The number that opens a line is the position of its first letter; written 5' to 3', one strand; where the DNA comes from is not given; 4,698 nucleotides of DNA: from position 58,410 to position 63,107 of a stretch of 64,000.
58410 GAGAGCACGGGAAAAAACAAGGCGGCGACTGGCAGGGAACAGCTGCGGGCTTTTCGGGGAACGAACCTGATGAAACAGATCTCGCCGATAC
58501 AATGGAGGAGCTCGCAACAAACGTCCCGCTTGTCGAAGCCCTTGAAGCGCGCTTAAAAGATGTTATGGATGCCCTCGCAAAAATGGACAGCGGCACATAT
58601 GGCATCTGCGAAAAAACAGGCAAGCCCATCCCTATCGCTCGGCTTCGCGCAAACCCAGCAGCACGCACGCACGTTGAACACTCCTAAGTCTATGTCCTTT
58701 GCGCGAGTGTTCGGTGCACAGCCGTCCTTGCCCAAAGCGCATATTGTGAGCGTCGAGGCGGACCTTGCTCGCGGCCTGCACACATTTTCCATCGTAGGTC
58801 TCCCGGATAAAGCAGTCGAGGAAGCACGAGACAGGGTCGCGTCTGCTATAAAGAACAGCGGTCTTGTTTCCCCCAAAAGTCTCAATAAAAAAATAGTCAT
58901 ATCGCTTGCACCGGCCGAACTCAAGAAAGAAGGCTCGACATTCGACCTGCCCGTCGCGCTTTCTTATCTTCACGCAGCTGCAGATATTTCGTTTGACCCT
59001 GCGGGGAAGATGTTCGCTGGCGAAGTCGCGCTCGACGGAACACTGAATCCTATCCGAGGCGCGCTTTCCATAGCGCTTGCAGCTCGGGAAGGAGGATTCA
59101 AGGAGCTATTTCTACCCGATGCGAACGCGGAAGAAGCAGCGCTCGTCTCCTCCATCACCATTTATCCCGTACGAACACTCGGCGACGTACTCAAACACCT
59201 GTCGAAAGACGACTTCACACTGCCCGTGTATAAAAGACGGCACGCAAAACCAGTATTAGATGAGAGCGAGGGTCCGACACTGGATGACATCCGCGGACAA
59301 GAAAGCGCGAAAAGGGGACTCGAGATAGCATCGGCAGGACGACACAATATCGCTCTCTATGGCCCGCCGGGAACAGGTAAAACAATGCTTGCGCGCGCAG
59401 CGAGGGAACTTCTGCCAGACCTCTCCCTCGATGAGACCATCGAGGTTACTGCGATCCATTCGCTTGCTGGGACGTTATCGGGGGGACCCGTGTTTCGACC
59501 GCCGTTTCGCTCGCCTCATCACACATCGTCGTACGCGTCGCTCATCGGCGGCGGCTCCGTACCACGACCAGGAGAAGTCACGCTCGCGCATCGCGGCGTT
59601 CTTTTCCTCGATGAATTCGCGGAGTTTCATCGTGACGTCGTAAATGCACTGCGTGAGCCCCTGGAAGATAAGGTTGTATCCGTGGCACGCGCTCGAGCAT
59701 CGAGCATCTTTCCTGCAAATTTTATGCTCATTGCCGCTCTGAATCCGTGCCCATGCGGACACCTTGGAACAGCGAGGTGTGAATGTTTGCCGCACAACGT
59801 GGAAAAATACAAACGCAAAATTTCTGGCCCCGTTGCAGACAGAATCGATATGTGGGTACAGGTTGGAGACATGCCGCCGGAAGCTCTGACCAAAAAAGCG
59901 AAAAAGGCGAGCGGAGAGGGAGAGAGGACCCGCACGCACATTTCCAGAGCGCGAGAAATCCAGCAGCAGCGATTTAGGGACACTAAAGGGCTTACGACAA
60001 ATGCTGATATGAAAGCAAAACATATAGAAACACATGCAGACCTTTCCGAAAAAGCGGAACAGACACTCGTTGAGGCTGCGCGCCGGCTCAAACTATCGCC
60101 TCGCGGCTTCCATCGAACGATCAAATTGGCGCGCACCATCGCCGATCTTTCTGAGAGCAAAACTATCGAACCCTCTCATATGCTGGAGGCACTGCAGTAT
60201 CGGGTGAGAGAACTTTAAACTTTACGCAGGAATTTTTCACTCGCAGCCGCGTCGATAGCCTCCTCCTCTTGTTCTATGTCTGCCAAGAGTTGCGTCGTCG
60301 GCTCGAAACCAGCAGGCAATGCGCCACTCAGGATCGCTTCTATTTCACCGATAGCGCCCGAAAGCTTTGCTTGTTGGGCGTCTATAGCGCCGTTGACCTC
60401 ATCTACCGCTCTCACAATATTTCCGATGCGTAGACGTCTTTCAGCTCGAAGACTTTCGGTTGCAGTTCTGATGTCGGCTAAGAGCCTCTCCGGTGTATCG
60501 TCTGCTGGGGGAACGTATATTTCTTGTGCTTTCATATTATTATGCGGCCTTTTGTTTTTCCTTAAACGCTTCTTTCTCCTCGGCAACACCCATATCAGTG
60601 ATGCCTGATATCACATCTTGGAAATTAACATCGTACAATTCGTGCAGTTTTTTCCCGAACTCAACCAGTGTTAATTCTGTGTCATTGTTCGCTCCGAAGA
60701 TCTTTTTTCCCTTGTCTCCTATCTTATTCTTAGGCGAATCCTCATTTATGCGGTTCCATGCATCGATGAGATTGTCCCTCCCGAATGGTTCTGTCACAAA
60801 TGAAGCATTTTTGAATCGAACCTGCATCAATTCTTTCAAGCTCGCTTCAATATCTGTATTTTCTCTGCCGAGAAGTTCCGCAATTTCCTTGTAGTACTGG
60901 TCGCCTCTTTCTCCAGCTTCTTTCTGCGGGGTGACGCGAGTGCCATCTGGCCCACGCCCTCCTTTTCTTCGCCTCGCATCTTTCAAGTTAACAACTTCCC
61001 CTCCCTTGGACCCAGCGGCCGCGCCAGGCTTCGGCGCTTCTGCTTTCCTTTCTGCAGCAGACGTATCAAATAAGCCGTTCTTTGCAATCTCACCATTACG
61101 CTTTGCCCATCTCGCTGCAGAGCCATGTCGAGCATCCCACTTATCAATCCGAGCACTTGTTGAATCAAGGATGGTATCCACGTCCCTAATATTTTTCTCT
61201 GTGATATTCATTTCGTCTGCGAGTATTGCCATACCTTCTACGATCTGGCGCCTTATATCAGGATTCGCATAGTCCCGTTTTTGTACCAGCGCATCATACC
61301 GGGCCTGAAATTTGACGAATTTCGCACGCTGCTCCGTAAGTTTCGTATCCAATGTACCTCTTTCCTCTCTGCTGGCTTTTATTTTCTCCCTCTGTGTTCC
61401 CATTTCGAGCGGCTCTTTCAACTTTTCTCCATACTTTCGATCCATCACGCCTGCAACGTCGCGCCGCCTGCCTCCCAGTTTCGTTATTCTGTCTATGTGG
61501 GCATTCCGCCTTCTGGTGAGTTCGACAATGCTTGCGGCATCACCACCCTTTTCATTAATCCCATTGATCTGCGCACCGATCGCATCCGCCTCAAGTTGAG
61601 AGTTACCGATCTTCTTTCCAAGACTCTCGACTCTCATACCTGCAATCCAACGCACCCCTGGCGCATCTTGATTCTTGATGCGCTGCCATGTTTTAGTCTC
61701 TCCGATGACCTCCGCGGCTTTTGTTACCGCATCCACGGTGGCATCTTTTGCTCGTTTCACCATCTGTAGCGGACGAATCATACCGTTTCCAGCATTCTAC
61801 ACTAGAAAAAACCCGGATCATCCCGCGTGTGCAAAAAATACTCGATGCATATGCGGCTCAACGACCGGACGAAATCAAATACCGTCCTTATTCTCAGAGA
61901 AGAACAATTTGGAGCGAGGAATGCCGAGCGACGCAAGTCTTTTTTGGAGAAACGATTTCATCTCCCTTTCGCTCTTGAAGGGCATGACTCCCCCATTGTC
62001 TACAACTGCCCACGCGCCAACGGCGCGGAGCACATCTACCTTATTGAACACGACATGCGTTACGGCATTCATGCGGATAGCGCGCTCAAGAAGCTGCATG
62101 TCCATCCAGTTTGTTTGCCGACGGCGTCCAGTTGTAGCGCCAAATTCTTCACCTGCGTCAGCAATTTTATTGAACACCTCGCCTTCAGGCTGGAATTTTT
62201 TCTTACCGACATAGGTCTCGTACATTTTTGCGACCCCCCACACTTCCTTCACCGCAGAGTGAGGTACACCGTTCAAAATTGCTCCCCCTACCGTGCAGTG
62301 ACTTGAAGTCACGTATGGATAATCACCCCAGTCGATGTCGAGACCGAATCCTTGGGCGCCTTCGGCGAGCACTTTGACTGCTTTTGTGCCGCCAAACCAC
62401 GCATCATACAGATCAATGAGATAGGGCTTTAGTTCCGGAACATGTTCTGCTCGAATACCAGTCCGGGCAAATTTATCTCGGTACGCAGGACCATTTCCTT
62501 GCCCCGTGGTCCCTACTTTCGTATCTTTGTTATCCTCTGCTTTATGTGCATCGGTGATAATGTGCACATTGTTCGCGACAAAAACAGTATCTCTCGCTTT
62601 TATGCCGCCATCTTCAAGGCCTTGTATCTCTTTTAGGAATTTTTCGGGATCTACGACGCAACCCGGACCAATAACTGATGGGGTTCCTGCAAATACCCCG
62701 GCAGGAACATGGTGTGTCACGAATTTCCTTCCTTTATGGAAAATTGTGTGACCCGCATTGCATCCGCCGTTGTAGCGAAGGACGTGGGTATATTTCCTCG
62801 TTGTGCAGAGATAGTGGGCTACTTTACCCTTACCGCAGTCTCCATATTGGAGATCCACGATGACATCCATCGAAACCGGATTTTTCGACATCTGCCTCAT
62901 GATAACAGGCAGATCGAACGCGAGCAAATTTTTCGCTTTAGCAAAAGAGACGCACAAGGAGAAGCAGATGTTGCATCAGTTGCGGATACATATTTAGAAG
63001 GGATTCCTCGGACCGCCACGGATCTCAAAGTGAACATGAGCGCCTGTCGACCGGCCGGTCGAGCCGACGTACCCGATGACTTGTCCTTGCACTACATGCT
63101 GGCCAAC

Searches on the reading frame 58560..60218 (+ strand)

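Call 48: search_protein_families(library=pfam, proteins=[window:58560-60218:+], max_evalue=0.001)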
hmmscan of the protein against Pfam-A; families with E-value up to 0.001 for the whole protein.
window:58560-60218:+ (552 aa): 10 families
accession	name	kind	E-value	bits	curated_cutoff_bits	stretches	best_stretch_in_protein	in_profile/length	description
PF01078.27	Mg_chelatase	-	5.5e-82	274.6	20.3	1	241-439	2-203/207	Magnesium chelatase, subunit ChlI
PF13541.12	ChlI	-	1.4e-36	125.5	27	1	65-189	1-121/121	Subunit ChlI of Mg-chelatase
PF13335.12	Mg_chelatase_C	-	8.4e-26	90.8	26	1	456-548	6-94/94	Magnesium chelatase, subunit ChlI C-terminal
PF07728.20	AAA_5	-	8.1e-10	39.3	22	1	344-398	66-125/139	AAA domain (dynein-related subfamily)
PF00493.29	MCM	-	1.4e-09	37.8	23.3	1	336-397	113-174/224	MCM P-loop domain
PF13401.12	AAA_22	-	2.4e-05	25.1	27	0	261-287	5-31/130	AAA domain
PF00004.35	AAA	-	3.4e-05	24.7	21.2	1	265-281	2-18/131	ATPase family associated with various cellular activities (AAA)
PF05362.19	Lon_C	-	3.4e-05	24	21.1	1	92-214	76-202/205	Lon protease (S16) C-terminal proteolytic domain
PF00158.32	Sigma54_activat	-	7.9e-05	22.8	20.2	0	334-394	83-141/168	Sigma-54 interaction domain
PF05496.18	RuvB_N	-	0.00056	20.1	27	0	241-283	6-56/159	Holliday junction DNA helicase RuvB P-loop domain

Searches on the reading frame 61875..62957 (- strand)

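Call 48: search_protein_families(library=pfam, proteins=[window:61875-62957:-], max_evalue=0.001)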
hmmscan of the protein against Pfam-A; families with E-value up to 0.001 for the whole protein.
window:61875-62957:- (360 aa): 1 family
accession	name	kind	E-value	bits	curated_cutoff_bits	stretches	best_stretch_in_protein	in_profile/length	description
PF00709.27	Adenylsucc_synt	-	1.6e-79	268.1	27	2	32-173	1-148/416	Adenylosuccinate synthetase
